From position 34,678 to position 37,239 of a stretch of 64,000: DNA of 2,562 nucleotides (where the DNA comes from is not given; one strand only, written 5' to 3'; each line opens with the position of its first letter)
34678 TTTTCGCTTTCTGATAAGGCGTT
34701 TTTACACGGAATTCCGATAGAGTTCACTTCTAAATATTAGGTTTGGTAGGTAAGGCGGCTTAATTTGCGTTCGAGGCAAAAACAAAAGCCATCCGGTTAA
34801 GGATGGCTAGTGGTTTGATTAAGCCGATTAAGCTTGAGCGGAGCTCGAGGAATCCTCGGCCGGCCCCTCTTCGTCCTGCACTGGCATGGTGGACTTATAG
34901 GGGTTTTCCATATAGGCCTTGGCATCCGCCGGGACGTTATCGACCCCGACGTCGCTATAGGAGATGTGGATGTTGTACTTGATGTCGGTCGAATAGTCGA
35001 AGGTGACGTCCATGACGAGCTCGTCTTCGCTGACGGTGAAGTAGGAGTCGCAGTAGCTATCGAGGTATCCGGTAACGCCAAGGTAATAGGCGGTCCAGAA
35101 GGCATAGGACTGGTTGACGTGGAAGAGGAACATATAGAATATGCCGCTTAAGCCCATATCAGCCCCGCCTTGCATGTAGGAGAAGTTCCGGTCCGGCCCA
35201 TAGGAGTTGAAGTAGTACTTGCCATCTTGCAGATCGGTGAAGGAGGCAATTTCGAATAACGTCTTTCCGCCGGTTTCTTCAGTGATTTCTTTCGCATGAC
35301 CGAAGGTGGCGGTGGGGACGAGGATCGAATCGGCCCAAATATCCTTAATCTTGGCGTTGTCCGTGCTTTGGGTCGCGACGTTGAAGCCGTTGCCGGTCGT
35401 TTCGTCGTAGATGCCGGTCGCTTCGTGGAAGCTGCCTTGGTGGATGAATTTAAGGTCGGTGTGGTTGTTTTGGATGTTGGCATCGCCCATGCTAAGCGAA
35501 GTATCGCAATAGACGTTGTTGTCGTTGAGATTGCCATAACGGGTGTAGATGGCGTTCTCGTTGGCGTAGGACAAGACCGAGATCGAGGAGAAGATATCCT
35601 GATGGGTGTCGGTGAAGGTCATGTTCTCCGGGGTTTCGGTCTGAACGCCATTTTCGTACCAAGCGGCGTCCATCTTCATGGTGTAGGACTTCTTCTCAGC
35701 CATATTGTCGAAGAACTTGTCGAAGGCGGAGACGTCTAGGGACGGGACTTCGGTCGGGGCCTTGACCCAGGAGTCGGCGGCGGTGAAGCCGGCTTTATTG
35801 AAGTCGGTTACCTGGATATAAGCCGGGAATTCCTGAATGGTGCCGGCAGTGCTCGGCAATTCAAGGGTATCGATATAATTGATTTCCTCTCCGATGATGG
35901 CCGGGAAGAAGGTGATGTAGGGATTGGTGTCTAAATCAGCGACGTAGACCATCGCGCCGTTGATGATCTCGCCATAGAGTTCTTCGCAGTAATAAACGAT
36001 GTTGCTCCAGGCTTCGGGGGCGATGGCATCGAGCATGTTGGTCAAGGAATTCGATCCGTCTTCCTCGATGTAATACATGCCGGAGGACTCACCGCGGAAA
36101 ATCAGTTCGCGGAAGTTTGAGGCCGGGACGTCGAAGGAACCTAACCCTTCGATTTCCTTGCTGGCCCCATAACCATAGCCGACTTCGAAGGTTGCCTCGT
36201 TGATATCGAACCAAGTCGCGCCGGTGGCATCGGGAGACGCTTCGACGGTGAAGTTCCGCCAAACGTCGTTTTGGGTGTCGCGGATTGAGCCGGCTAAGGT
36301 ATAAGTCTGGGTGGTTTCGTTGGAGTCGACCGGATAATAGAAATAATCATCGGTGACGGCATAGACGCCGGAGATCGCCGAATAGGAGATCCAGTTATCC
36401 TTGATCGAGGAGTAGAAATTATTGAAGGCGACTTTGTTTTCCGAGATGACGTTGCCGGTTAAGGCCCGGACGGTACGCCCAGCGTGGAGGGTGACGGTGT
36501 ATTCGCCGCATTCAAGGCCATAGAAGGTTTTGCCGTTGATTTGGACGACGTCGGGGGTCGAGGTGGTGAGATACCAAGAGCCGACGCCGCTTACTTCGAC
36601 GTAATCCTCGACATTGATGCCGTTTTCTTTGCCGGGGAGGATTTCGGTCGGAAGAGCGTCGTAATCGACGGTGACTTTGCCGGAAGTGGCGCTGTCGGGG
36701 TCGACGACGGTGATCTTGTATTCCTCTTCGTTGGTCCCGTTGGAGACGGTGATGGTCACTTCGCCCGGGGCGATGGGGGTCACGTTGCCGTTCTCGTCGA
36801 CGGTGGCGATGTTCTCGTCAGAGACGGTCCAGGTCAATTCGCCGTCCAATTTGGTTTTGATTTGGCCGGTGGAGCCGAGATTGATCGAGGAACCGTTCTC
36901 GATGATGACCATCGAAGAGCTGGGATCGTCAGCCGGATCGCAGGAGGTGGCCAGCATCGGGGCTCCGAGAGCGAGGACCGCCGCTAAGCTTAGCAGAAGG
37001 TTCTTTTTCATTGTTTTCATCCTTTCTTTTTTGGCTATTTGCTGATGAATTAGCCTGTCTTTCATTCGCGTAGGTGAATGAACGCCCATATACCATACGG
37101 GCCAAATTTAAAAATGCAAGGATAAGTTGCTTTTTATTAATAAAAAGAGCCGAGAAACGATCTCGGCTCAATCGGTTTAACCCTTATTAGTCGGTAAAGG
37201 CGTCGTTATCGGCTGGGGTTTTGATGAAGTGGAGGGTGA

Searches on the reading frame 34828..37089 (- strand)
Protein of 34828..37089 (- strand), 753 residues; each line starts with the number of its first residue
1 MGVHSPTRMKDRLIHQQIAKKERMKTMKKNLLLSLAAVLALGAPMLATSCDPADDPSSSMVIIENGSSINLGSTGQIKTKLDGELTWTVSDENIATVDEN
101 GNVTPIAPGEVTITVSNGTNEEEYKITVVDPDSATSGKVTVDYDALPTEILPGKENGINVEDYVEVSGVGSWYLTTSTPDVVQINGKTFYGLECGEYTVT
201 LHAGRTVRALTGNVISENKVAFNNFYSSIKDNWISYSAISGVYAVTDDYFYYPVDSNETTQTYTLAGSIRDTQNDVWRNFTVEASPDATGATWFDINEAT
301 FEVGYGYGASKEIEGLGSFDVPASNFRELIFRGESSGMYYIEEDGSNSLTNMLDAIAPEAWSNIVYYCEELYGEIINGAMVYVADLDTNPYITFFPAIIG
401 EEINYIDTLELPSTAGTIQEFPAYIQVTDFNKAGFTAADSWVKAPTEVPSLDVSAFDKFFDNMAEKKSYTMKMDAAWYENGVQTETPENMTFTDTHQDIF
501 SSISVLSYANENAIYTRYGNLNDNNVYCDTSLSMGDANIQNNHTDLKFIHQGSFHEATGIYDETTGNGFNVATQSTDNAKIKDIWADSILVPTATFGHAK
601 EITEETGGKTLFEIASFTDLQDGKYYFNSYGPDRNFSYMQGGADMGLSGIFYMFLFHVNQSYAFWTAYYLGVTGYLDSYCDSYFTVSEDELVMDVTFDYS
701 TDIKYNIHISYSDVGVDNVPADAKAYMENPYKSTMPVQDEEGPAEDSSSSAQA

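Call 74: search_protein_families(library=pfam, proteins=[window:34828-37089:-], max_evalue=0.00001)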
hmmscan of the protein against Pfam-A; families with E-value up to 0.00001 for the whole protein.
window:34828-37089:- (753 aa): 1 family
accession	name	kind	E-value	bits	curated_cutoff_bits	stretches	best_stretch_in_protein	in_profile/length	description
PF02368.24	Big_2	-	2.1e-10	40.8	22.8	1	60-124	11-76/79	Bacterial Ig-like domain (group 2)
